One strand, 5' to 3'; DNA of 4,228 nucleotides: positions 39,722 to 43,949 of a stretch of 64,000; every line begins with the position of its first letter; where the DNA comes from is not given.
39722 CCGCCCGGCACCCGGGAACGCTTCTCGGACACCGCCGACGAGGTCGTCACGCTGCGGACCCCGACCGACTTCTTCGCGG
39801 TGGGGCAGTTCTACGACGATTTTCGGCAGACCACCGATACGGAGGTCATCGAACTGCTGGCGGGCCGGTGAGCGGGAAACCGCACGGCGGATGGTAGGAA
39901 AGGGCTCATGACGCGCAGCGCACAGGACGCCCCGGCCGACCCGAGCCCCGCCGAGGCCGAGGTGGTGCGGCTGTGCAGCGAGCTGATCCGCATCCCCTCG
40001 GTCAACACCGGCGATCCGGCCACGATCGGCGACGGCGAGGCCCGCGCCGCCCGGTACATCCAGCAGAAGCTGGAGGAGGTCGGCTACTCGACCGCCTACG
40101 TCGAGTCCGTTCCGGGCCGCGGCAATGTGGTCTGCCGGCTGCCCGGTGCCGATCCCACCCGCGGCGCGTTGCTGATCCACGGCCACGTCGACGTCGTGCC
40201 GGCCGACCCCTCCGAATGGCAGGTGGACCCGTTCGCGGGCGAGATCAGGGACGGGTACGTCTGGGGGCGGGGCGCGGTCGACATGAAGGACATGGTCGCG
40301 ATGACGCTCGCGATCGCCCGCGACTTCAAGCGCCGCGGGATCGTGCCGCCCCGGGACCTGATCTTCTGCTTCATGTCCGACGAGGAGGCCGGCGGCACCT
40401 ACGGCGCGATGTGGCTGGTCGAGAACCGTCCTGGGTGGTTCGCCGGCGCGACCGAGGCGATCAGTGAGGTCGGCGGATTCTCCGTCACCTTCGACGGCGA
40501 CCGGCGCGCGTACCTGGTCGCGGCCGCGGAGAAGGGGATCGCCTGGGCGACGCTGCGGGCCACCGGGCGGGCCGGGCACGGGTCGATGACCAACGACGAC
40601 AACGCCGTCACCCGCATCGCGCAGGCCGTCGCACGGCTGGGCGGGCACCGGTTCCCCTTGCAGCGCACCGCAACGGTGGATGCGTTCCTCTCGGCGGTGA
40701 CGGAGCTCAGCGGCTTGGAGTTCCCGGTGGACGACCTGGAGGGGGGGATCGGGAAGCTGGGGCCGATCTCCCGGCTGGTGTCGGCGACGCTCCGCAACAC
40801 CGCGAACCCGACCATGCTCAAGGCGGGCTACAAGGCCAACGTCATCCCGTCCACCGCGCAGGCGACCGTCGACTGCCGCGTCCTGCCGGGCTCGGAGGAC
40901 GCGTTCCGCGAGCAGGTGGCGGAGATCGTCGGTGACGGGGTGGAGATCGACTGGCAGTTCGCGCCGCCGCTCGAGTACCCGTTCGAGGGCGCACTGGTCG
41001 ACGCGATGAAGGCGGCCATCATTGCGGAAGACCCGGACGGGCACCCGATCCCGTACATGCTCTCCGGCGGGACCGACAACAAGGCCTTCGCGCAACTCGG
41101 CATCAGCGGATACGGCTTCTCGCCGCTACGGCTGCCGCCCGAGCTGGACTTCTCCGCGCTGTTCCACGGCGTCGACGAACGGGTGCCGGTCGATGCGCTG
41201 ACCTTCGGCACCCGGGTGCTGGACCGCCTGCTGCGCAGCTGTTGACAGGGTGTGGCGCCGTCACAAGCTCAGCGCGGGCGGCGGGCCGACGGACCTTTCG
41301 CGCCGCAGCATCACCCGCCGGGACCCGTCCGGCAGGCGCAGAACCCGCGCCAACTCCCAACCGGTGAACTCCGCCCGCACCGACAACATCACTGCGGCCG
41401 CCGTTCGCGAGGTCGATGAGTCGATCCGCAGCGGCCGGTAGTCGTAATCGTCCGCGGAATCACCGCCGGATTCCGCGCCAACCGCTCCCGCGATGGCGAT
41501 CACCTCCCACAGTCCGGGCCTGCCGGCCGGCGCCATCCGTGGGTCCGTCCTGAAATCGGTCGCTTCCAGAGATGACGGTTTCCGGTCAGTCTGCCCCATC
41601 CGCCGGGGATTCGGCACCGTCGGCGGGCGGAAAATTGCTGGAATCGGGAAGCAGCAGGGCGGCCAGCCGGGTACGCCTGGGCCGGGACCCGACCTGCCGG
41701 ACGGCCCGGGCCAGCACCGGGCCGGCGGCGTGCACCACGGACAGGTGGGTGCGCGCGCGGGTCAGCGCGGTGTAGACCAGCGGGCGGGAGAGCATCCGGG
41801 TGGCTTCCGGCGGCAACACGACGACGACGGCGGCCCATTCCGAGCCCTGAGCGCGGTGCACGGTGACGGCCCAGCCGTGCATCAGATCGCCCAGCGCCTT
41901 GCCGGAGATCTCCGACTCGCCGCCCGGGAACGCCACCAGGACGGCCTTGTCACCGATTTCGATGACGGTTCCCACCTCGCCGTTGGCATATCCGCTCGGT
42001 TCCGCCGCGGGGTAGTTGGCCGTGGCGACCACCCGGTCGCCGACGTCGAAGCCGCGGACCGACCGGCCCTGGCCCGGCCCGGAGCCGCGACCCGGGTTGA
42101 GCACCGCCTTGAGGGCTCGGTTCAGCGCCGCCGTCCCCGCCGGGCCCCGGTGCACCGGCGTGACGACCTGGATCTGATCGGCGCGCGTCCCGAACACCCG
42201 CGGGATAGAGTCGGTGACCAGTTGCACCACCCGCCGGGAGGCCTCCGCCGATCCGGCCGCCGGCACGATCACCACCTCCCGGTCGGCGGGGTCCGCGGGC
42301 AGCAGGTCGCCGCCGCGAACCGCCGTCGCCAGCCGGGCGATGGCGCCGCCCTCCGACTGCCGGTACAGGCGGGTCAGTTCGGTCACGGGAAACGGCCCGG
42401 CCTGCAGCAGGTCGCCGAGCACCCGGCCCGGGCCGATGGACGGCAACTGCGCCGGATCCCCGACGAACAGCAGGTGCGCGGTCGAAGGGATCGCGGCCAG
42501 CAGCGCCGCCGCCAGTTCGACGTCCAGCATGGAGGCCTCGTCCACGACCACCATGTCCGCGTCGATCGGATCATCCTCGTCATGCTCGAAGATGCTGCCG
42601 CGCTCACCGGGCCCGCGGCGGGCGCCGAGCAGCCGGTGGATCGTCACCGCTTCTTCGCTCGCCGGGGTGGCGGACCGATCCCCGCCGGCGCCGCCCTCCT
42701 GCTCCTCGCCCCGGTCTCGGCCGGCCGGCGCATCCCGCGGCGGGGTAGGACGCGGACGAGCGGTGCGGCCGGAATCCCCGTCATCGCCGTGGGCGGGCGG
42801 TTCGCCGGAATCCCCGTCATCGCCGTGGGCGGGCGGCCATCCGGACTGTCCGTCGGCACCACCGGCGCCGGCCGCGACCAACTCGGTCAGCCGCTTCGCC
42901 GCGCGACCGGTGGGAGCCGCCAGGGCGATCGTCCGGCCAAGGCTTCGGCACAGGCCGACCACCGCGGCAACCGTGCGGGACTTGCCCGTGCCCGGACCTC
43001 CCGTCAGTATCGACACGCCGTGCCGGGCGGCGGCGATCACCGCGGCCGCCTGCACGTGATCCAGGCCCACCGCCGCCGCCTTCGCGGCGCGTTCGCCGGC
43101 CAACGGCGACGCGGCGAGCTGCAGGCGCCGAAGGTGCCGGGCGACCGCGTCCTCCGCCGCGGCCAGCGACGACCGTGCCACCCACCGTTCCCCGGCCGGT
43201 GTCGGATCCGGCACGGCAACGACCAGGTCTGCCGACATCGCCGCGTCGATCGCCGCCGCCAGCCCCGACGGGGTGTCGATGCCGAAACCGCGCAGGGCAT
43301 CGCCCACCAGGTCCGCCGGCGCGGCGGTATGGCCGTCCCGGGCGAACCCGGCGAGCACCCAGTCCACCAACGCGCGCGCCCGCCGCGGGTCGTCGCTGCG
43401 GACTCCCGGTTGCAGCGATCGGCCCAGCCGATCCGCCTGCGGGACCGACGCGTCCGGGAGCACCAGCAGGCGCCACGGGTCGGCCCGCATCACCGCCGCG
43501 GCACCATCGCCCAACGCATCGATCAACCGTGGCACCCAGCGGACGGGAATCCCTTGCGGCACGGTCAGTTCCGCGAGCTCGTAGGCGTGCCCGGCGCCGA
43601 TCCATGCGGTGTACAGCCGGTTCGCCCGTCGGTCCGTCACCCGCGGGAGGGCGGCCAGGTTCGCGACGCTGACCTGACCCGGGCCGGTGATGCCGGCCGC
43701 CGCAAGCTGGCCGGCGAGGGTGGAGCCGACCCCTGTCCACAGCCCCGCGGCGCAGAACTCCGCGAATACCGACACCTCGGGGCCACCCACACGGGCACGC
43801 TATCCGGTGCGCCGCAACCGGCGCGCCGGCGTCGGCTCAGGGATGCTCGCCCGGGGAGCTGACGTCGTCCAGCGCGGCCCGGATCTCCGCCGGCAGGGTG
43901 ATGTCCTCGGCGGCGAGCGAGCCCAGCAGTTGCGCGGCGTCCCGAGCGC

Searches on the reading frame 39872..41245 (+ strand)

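Call 57: search_protein_families(library=pfam, proteins=[window:39872-41245:+], max_evalue=0.001)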
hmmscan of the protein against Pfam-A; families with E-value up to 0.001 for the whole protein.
window:39872-41245:+ (457 aa): 3 families
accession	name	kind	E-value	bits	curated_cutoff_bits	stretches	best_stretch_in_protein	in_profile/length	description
PF01546.33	Peptidase_M20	-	6.7e-32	111.5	24.6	1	101-455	1-205/206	Peptidase family M20/M25/M40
PF07687.19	M20_dimer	-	2.6e-15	56.7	21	1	219-354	2-100/107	Peptidase dimerisation domain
PF04389.22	Peptidase_M28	-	2.6e-11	44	21.3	1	85-185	1-79/193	Peptidase family M28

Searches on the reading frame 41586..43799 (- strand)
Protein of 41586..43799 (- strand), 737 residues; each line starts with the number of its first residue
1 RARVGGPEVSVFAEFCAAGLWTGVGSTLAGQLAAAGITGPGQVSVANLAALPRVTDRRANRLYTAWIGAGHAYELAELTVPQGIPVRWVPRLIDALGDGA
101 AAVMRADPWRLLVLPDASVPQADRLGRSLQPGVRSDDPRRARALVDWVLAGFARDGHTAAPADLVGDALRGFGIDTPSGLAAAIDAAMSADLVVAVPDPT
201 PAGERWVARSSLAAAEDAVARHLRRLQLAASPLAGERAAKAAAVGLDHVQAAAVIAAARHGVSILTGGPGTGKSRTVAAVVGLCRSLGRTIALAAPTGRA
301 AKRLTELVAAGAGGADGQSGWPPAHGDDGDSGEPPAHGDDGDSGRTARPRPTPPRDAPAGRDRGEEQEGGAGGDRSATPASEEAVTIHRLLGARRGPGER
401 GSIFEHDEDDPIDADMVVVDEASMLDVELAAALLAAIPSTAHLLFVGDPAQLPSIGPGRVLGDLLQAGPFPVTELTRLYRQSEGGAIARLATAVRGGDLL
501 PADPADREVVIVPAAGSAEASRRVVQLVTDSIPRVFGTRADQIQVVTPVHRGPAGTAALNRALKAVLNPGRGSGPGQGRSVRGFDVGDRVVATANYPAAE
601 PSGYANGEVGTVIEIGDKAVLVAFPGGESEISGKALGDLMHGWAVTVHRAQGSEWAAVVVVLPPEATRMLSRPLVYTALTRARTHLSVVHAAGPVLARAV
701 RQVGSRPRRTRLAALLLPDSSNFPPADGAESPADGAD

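Call 57: search_protein_families(library=pfam, proteins=[window:41586-43799:-], max_evalue=0.001)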
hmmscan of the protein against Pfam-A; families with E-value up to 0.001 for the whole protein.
window:41586-43799:- (737 aa): 8 families
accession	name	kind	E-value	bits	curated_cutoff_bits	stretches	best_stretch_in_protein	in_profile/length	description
PF13245.12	AAA_19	-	1.3e-34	119.7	25.1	2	381-457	62-134/134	AAA domain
PF13604.12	AAA_30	-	1.9e-32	113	27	2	382-499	68-173/191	AAA domain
PF13538.12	UvrD_C_2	-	1.8e-16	60.2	27.4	1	641-689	1-52/52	UvrD-like helicase C-terminal domain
PF01443.25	Viral_helicase1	-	2e-10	41.3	21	1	638-688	174-226/228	Viral superfamily 1 RNA helicase core domain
PF14490.11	HHH_RecD2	-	6.2e-09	36.1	27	1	78-158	11-91/92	ATP-dependent RecD2 DNA helicase HHH domain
PF13086.12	AAA_11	-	5.8e-08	33.2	27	0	413-454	213-252/257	AAA domain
PF18335.7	SH3_13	-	8.3e-07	29.1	41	1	559-624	1-65/65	ATP-dependent RecD-like DNA helicase SH3 domain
PF05127.21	NAT10_TcmA_helicase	-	0.00025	21.4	22.7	0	264-311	1-49/176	RNA cytidine acetyltransferase NAT10/TcmA, helicase domain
